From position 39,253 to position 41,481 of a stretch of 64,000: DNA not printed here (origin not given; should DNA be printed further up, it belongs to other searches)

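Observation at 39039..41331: Dockerin-like small protein translationally coupled to a Cys-rich surface protein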

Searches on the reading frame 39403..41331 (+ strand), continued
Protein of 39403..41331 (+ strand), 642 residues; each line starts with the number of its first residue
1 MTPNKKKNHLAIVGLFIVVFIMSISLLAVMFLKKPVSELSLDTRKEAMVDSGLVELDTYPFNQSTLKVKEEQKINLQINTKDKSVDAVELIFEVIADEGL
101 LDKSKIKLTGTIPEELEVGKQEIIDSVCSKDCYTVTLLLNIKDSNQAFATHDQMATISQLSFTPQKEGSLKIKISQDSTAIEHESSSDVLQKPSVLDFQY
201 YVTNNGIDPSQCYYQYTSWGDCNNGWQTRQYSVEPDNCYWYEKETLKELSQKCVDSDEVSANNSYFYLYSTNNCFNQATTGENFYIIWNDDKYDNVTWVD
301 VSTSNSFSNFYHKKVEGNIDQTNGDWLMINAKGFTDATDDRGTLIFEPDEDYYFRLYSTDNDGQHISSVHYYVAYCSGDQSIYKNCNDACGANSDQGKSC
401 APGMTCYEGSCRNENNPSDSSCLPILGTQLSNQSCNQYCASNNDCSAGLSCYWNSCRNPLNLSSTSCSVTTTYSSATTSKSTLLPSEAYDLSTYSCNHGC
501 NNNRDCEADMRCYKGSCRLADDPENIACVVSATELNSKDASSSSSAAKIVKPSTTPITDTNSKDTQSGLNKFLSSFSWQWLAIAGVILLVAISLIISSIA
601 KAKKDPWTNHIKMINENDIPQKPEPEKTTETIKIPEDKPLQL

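Call 87: find_encoding_contigs(protein=P0039, flank=3000, max_places=1)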
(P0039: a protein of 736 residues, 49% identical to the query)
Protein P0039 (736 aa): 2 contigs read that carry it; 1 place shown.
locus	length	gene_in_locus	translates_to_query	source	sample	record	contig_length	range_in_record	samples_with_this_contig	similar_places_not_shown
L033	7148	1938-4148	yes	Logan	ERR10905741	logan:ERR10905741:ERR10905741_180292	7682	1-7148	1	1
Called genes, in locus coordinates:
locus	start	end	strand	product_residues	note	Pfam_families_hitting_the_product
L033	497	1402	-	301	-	PF00483:NTP_transferase, PF12804:NTP_transf_3 (weak)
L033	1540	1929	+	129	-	PF00404:Dockerin_1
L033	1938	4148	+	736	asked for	-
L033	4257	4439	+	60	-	PF00584:SecE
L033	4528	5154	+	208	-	PF02357:NusG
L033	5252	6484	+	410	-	PF00481:PP2C, PF13672:PP2C_2, PF07228:SpoIIE (faint)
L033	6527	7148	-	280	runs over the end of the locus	-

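Call 101: find_related_loci(query=A1, collection=metagenome_contigs, flank=1500)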
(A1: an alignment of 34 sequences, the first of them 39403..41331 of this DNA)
Query A1 (642 aa) in metagenome_contigs; peptide patterns used: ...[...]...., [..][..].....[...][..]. (x = any residue, [..] = any of these).
168 stretches matched a pattern; 22 encode a relative of the query (tblastn E <= 1e-3); 22 distinct loci.
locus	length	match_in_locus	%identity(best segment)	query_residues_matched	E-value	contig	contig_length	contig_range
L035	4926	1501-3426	99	1-642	0e+0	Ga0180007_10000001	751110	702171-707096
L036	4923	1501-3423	65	1-642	0e+0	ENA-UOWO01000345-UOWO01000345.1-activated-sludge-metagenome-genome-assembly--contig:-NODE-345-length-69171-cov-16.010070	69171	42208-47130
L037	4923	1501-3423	63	6-642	0e+0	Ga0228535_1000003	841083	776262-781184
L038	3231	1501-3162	69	5-551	0e+0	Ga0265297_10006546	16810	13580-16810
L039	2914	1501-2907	69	1-469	0e+0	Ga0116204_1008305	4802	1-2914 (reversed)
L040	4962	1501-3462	55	1-639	0e+0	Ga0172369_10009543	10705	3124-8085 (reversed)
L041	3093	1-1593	62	142-642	0e+0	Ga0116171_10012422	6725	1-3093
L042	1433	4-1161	55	264-642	2e-146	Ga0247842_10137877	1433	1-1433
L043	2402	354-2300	35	12-642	1e-130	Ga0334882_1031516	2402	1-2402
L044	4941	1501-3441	32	12-642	2e-108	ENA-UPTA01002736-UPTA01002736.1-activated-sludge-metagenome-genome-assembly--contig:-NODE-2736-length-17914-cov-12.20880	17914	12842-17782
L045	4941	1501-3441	32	12-642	2e-107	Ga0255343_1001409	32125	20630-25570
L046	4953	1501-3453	31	12-642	2e-105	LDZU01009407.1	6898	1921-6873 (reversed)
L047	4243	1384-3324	31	12-642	6e-106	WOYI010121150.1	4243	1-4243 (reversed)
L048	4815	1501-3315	32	12-595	7e-104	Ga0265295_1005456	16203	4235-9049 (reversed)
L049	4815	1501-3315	32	12-595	9e-103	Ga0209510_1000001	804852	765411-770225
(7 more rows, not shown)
